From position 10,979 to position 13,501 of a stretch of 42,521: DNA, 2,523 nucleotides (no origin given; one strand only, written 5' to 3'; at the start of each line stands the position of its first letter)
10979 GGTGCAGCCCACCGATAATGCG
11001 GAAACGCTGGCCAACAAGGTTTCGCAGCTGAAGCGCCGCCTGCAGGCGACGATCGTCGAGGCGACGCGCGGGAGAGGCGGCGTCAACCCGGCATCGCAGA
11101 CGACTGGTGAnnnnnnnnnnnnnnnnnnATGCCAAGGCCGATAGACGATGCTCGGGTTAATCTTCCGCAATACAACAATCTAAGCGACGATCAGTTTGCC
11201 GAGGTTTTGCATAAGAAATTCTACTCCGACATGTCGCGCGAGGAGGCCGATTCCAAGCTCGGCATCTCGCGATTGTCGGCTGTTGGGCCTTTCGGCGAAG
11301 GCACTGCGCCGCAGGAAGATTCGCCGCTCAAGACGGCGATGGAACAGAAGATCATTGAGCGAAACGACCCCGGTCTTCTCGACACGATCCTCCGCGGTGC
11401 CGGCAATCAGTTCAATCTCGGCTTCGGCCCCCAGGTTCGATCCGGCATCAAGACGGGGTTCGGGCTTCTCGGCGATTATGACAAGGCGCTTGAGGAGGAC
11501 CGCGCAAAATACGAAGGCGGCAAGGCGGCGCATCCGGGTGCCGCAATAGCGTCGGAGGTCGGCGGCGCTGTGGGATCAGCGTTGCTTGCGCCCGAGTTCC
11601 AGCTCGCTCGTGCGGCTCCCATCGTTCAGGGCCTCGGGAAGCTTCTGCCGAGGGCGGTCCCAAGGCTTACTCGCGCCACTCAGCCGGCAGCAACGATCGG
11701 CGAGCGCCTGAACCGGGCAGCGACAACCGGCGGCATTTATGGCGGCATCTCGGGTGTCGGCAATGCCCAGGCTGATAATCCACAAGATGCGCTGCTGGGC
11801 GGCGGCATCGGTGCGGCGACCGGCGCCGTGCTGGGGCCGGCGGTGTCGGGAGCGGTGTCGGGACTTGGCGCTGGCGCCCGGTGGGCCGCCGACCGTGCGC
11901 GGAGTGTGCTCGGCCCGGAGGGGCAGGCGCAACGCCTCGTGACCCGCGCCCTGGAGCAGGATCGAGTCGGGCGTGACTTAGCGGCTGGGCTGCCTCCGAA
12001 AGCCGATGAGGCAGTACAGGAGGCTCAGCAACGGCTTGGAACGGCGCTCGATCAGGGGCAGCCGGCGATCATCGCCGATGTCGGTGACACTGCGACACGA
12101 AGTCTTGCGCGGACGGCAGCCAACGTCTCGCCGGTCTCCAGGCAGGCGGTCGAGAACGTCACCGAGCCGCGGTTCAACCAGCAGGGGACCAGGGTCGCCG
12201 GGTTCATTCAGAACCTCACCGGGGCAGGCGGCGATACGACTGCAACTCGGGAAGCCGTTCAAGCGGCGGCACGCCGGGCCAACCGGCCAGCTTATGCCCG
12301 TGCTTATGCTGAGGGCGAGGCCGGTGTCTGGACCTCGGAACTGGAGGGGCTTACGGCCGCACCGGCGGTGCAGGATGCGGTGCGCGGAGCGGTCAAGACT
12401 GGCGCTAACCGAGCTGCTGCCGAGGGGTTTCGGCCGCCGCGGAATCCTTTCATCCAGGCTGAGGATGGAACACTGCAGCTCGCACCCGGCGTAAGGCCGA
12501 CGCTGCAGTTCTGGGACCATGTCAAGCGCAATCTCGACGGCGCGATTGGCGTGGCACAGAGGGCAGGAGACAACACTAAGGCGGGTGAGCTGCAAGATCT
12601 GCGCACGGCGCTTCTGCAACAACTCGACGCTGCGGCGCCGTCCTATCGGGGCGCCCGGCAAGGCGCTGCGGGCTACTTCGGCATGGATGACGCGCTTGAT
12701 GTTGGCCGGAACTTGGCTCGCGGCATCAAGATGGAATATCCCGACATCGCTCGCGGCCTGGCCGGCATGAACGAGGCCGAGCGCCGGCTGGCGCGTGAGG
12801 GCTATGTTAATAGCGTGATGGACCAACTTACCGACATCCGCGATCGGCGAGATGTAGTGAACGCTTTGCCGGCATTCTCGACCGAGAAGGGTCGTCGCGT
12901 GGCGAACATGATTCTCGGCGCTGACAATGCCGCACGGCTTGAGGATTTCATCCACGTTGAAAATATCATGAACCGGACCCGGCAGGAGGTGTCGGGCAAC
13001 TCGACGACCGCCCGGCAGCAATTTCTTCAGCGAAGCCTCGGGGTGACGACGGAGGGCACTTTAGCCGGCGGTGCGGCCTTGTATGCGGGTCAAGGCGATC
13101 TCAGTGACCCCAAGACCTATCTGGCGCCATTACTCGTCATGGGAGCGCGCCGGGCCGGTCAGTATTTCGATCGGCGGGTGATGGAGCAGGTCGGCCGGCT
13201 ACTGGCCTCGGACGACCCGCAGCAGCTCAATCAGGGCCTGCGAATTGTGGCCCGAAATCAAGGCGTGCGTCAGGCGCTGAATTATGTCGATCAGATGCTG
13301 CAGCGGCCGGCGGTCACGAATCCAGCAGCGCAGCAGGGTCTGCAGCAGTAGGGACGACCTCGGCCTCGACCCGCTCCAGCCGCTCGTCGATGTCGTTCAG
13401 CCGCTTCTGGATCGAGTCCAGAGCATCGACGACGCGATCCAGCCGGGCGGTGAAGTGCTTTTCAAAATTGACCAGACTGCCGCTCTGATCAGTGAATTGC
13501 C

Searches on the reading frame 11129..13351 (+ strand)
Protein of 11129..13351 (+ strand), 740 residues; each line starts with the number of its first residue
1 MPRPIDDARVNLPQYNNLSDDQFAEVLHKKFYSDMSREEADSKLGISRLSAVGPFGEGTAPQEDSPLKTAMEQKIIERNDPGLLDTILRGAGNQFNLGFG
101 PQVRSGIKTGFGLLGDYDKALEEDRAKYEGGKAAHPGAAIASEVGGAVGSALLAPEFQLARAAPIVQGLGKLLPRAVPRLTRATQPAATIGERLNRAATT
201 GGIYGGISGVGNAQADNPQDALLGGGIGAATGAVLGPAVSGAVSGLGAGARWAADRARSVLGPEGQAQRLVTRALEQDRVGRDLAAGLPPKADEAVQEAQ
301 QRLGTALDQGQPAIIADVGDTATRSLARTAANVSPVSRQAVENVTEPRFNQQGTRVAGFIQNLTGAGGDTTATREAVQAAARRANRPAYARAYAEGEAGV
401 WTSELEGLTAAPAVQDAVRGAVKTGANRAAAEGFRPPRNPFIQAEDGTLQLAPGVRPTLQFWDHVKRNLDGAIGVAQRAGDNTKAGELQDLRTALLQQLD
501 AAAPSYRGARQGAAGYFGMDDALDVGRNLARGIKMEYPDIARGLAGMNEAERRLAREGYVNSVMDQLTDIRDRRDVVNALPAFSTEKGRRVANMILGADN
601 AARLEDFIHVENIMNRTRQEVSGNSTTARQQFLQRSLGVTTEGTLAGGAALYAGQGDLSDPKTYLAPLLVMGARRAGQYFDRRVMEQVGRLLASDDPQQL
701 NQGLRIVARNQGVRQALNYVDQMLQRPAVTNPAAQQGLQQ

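Call 52: search_protein_families(library=phrogs, proteins=[window:11129-13351:+], max_evalue=0.001)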
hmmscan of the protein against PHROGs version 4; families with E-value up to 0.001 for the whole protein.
window:11129-13351:+ (740 aa): 1 family
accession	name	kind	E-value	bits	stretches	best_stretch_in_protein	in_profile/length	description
phrog_5880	-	unknown function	1.4e-73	249.7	1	65-711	33-632/661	-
